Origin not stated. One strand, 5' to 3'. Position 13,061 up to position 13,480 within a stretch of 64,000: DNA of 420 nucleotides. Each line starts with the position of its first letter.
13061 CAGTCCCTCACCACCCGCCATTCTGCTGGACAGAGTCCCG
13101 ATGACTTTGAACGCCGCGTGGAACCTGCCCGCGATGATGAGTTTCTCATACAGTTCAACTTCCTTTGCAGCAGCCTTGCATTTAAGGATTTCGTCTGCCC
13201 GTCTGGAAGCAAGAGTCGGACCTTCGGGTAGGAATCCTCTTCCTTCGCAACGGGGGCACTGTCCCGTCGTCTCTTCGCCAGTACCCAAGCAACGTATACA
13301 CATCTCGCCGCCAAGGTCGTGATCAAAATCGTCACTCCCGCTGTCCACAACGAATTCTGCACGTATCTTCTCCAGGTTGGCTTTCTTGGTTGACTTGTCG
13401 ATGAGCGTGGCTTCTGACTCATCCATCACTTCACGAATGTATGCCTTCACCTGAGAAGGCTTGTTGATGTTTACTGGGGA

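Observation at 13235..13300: DnaJ-type CxxCxGxG zinc-finger unit inserted into the family A DNA polymerase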

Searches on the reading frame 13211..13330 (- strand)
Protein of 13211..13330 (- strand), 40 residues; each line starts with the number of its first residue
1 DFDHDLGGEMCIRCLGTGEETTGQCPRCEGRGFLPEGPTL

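Call 58: search_solved_structures(query=A2, max_evalue=10, show_alignments=3)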
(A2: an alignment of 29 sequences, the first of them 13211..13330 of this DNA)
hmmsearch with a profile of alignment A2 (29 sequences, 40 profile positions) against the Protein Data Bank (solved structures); distinct sequences matched with E-value up to 10: 16.
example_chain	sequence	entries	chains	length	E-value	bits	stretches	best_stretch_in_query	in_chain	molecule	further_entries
3lcz_A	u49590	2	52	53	0.00023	24.1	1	10-35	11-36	Inhibitor of TRAP, regulated by T-BOX (Trp) sequence RtpA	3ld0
2bx9_A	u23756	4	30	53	0.00054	22.9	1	10-35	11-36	TRYPTOPHAN RNA-BINDING ATTENUATOR PROTEIN-INHIBITORY PROTEIN | Anti-TRAP regulator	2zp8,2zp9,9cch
1exk_A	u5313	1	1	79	0.0016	21.4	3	9-33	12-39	DNAJ PROTEIN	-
9gi8_A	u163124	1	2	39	0.6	13.2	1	20-37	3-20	Transmembrane protein 106B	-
8q01_S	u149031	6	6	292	0.81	12.8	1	21-33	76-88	Capsid protein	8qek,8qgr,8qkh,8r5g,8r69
2ctt_A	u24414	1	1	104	0.82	12.7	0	10-33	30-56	DnaJ homolog subfamily A member 3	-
6g63_A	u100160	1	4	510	1.1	12.3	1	18-33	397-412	Ribonuclease E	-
2vrt_A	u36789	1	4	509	1.1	12.3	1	18-33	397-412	RIBONUCLEASE E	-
5f6c_A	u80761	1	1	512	1.2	12.3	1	18-33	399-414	Ribonuclease E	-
5f6c_B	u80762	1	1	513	1.2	12.3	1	18-33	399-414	Ribonuclease E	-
2vmk_A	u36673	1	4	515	1.2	12.2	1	18-33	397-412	RIBONUCLEASE E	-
2bx2_L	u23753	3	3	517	1.2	12.2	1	18-33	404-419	RIBONUCLEASE E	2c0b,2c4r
8b0j_L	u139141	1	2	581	1.3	12.1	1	18-33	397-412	Ribonuclease E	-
6jzb_A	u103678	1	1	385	2.3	11.3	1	11-34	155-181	Chaperone protein DnaJ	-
1ctl_A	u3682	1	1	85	4.1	10.5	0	15-32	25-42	AVIAN CYSTEINE RICH PROTEIN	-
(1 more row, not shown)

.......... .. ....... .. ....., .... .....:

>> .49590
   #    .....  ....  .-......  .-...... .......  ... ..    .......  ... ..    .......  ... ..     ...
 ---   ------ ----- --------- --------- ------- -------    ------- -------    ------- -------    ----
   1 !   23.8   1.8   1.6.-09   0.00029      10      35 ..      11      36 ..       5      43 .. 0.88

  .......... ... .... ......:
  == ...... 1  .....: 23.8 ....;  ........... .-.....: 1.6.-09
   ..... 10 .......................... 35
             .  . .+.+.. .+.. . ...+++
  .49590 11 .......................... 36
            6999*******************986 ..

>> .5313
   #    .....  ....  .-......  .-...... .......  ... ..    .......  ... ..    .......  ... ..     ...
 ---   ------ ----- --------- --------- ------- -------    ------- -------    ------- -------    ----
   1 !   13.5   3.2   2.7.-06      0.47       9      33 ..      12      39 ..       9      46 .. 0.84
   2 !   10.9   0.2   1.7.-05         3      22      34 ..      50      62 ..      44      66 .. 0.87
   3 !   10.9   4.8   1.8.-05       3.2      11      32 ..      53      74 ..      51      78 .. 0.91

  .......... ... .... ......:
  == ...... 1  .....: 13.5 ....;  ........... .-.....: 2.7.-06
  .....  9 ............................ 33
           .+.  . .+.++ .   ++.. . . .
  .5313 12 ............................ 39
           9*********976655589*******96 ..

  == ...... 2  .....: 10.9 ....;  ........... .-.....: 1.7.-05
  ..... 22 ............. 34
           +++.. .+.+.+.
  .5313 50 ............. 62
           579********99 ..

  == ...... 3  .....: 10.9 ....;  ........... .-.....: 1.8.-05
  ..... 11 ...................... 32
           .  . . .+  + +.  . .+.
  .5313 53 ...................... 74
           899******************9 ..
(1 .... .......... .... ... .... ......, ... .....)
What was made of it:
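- On DnaJ central cysteine-rich domain (PF00684): The module profile still finds DnaJ 1exk at E=1.6e-3 (call 58).
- On Anti-TRAP (PF15777): Profile against the PDB: 3lcz E=2.3e-4 and 2bx9 E=5.4e-4, gapless (call 58).
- The Anti-TRAP alignment is gapless, with the same 6-aa spacer (call 58).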

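Call 62: predict_structure(alignment_id=A2)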
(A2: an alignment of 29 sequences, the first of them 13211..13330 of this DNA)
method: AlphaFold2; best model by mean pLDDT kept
length: 40 residues; sequences in the alignment: 29
mean_pLDDT: 81.2   pTM: 0.53
mean pLDDT of the five models: 81.2, 80.8, 80.2, 80.2, 79.5
residues with pLDDT >= 90: 14; 70-90: 17; 50-70: 9; < 50: 0
segments of 3 or more residues with pLDDT < 50: none
pLDDT, mean of each block of 10 residues (from residue 1): 66 91 90 78
secondary structure, 60 per line:
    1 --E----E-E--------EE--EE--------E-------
elements in order:

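Call 64: fold_search(model_id=the predicted structure, library=pdb)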
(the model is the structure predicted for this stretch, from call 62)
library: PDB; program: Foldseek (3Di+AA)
matches with E <= 10: 9; with E <= 0.001: 0
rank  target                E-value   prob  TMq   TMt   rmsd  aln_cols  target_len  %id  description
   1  3ld0_2                3.1e-02  0.99  0.66  0.52   2.7        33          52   33  Crystal structure of B.licheniformis Anti-TRAP protein, an antagonist of TRAP-RNA interactions (released 2010-02-23)
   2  3lcz_A                8.3e-02  0.97  0.66  0.52   2.7        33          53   33  B.licheniformis Anti-TRAP can assemble into two types of dodecameric particles with the same symmetry but inverted ori (released 2010-02-23)
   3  2bx9_A                9.8e-02  0.95  0.64  0.50   2.8        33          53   30  Crystal structure of B.subtilis Anti-TRAP protein, an antagonist of TRAP-RNA interactions (released 2005-11-30)
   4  2zp9_D                1.8e+00  0.18  0.50  0.45   3.0        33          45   24  The Nature of the TRAP:Anti-TRAP complex (released 2009-02-03)
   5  9gxm_A                3.0e+00  0.21  0.59  0.04   2.8        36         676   25  C. thermocellum UvrA in complex with unmodified DNA and AMPPNP (basal conformation) (released 2025-12-24)
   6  9gxl_A                4.9e+00  0.16  0.55  0.04   1.1        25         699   32  C. thermocellum UvrA in complex with AMPPNP (basal conformation) (released 2025-12-24)
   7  3zqj_D                6.2e+00  0.09  0.53  0.03   2.9        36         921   22  Mycobacterium tuberculosis UvrA (released 2011-06-22)
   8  8ilm_C                6.2e+00  0.01  0.30  0.17   8.9        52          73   21  The cryo-EM structure of eight Rubisco large subunits (RbcL), two Arabidopsis thaliana Rubisco accumulation factors 1  (released 2023-11-01)
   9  8wrw_A                9.5e+00  0.01  0.20  0.06   8.4        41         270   17  Cryo-EM mini structure of Cas12-1-N1/crRNA/Target DNA complex (released 2025-04-16)
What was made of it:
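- On Anti-TRAP (PF15777): Foldseek prob 0.95-0.99, TM 0.64-0.66 (call 64).
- The AF2 module model (pLDDT 81) best matches Anti-TRAP: prob 0.95-0.99, TM 0.64-0.66, rmsd 2.7 A (calls 62, 64). Foldseek E-values for the 40-aa model are only 0.03-0.1 (call 64). The profile and fold matches are significant (calls 58, 64).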
